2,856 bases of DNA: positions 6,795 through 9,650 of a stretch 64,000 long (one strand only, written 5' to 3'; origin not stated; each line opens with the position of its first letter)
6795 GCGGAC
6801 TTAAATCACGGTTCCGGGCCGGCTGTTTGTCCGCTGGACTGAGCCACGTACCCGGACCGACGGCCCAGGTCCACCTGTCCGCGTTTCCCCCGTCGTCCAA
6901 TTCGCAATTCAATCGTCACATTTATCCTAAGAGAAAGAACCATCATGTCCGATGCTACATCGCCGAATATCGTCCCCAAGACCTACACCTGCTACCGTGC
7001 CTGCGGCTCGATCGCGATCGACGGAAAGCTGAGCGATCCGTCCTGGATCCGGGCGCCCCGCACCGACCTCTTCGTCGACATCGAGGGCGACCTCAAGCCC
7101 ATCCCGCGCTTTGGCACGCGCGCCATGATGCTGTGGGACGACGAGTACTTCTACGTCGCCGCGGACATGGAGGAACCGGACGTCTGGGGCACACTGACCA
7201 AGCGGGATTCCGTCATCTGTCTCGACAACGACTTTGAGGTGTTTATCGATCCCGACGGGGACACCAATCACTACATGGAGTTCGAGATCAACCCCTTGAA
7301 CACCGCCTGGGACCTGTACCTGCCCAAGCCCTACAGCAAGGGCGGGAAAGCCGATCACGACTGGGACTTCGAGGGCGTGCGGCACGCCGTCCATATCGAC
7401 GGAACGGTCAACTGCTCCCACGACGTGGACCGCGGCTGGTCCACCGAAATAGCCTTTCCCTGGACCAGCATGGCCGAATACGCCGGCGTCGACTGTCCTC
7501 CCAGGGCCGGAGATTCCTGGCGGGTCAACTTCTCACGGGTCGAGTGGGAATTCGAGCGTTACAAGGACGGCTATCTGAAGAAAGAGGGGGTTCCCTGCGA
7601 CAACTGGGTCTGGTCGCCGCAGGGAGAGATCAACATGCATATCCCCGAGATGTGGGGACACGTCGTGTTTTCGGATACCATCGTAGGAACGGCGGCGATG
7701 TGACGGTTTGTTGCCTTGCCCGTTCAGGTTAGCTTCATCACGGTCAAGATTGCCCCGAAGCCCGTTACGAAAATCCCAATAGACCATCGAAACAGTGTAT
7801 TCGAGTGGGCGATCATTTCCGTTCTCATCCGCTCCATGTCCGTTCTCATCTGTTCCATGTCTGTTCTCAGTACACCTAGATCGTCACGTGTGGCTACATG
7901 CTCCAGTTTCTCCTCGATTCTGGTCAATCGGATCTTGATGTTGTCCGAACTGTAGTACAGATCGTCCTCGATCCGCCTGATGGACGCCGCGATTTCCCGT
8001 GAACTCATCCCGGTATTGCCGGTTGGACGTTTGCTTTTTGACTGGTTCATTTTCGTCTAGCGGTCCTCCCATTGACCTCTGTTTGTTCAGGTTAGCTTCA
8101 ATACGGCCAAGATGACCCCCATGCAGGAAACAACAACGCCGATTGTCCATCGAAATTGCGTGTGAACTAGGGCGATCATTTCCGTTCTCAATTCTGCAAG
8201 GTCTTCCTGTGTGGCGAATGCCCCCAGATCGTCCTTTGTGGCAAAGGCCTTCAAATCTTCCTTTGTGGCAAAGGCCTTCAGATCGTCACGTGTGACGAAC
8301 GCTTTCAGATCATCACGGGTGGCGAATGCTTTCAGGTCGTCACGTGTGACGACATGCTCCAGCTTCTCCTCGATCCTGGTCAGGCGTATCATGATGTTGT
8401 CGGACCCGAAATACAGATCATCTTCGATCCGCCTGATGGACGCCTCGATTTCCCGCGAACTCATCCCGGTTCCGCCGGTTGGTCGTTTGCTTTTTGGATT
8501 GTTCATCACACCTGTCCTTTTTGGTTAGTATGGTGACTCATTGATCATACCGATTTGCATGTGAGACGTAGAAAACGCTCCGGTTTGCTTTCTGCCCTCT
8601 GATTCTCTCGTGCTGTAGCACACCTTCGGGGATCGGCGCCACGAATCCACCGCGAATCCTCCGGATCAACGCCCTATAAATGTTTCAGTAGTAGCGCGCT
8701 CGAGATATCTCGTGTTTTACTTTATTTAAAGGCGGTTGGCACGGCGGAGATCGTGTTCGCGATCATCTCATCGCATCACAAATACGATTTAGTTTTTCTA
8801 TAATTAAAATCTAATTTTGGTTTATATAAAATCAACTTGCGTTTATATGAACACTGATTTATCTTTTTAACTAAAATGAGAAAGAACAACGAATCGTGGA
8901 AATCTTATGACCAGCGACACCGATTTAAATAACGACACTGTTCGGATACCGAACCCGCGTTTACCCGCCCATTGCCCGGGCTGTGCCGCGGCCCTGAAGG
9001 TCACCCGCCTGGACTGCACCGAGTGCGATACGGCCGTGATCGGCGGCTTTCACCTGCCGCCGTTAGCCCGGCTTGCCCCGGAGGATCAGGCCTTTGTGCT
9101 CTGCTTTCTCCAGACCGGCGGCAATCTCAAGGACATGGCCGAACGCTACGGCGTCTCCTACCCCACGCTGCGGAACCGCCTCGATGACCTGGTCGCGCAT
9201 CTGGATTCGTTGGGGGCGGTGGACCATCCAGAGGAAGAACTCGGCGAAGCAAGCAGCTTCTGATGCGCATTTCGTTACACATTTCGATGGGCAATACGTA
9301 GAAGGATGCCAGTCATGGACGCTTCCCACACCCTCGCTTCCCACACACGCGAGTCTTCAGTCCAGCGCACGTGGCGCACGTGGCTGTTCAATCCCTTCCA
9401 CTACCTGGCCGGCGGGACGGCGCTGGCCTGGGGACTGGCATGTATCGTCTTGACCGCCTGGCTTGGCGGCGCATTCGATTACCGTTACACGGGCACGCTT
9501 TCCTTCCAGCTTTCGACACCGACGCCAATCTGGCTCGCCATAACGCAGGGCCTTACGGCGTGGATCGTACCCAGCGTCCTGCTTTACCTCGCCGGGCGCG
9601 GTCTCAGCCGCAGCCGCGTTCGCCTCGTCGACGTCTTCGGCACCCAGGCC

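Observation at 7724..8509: Tandem paralogous DUF1640-like tail-anchored coiled-coil proteins with in-frame tandem nucleotide repeats, in a ~45% GC islet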

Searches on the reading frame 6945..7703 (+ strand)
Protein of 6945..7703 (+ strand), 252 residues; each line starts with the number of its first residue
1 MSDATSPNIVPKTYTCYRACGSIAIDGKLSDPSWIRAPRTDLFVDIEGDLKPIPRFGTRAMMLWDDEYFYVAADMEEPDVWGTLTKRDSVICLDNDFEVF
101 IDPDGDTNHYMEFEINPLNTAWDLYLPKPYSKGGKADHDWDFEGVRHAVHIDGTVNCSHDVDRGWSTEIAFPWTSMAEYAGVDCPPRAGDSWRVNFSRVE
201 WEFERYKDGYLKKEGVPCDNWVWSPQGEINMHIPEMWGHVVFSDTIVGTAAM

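Call 46: search_protein_families(library=padloc, proteins=[window:6945-7703:+], max_evalue=0.01)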
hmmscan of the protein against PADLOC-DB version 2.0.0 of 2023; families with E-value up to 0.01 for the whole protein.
window:6945-7703:+ (252 aa): 0 families

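Call 62: search_protein_families(library=pfam, proteins=[window:6945-7703:+], max_evalue=0.001)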
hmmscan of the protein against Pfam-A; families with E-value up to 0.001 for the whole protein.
window:6945-7703:+ (252 aa): 1 family
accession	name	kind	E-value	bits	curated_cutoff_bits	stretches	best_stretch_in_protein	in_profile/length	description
PF06452.16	CBM9_1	-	2.9e-07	31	23.4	1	25-123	1-94/185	Carbohydrate family 9 binding domain-like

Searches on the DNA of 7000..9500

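Call 47: search_rna_families(source=window, start=7000, end=9500, threshold=evalue, max_evalue=1)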
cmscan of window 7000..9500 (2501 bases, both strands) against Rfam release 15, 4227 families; matches with E-value up to 1: 0.
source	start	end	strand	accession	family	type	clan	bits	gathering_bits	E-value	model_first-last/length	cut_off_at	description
